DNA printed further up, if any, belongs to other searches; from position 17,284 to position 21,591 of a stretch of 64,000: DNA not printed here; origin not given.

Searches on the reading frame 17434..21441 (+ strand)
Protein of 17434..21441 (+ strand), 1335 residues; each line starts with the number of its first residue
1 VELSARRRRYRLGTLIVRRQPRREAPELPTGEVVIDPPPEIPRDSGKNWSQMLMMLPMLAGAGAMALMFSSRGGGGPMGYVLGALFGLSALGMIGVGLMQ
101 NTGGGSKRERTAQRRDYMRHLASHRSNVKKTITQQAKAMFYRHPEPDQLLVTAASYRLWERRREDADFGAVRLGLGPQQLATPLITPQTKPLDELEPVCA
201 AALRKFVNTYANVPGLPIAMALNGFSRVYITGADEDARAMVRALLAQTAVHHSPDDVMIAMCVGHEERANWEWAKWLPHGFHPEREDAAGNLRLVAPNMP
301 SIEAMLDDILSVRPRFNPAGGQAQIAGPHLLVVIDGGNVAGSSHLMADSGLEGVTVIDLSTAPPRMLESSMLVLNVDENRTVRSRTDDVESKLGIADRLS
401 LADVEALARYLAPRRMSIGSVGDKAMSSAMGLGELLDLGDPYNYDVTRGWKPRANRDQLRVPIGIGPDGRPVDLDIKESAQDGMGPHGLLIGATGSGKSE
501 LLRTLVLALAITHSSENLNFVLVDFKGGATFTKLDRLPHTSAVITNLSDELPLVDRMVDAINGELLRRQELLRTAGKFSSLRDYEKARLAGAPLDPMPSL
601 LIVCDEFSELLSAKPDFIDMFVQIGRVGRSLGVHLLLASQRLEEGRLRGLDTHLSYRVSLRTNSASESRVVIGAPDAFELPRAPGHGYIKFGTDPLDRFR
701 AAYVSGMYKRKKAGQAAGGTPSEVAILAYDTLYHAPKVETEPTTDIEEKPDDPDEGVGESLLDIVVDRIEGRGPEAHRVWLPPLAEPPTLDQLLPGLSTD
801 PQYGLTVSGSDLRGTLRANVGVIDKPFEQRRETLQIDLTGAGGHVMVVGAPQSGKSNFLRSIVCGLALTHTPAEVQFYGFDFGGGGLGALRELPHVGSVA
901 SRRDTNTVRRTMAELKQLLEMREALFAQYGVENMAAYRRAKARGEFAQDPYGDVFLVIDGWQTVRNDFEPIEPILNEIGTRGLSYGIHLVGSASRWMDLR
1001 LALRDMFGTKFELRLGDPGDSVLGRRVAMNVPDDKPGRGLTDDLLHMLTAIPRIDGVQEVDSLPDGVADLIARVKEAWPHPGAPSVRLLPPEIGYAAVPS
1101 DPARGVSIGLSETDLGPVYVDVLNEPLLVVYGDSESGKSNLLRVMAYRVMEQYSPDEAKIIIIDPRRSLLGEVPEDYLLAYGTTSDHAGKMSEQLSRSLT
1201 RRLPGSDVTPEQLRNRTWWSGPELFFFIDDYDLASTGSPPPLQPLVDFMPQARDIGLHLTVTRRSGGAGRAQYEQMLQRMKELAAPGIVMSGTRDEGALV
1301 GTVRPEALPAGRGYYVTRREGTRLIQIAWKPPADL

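Call 8: search_protein_families(library=ncbifam, proteins=[window:17434-21441:+], max_evalue=0.001)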
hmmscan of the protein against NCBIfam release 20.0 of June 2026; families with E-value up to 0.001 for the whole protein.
window:17434-21441:+ (1335 aa): 8 families
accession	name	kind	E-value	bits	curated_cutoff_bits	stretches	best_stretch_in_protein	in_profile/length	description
TIGR03924.1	T7SS_EccC_a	equivalog_domain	5e-285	947.5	509.15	2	35-708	1-673/673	type VII secretion protein EccCa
TIGR03925.1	T7SS_EccC_b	equivalog_domain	1.4e-261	868.7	346.55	2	761-1328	2-564/564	type VII secretion protein EccCb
TIGR03928.1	T7_EssCb_Firm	equivalog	4.5e-161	538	778.4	1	17-1323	6-1291/1296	type VII secretion protein EssC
NF007615.0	PRK10263.1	equivalog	5.5e-10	37.6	1566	0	451-576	982-1097/1355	DNA translocase FtsK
NF041017.1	DNA_import_CedB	equivalog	4.1e-05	22.4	700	0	484-553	274-339/590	DNA import protein CedB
TIGR02324.1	CP_lyasePhnL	equivalog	0.00016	21.2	256.3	0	1120-1162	29-67/224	phosphonate C-P lyase system protein PhnL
TIGR01189.1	ccmA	equivalog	0.00045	19.9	131.6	0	840-867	24-50/198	heme ABC exporter ATP-binding protein CcmA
NF007027.0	PRK09493.1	equivalog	0.00087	18.7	379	0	824-862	8-47/240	glutamine ABC transporter ATP-binding protein GlnQ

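Call 9: search_protein_families(library=pfam, proteins=[window:17434-21441:+], max_evalue=0.001)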
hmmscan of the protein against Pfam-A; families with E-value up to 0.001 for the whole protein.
window:17434-21441:+ (1335 aa): 11 families
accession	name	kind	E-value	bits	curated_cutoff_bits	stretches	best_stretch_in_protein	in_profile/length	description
PF01580.24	FtsK_SpoIIIE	-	2.3e-83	279.4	24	3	822-1054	19-219/221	FtsK/SpoIIIE family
PF13191.12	AAA_16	-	1.5e-10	42.3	32.6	1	477-618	16-152/167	AAA ATPase domain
PF13401.12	AAA_22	-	3.3e-08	34.4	27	0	487-534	7-50/130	AAA domain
PF01935.23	DUF87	-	3.4e-07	31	23.2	0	486-527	24-62/220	Helicase HerA, central domain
PF13481.12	AAA_25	-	2.5e-06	27.7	27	0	487-529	35-84/195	AAA domain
PF05729.18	NACHT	-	4e-06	27.2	26.7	0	489-523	4-39/167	NACHT domain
PF20703.3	nSTAND1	-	5.4e-06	26.7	27.1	0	489-614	37-131/379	Novel STAND NTPase 1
PF13555.12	AAA_29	-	5.8e-06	26.4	27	0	485-505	23-42/61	P-loop containing region of AAA domain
PF13304.12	AAA_21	-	0.00015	22.4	27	0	490-521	4-32/304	AAA domain, putative AbiEii toxin, Type IV TA system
PF00910.28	RNA_helicase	-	0.0006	20.7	21.5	0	1129-1161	2-35/105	RNA helicase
PF25199.1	nSTAND_NTPase5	-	0.00098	19.4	34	0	480-522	36-75/145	Novel STAND NTPase 5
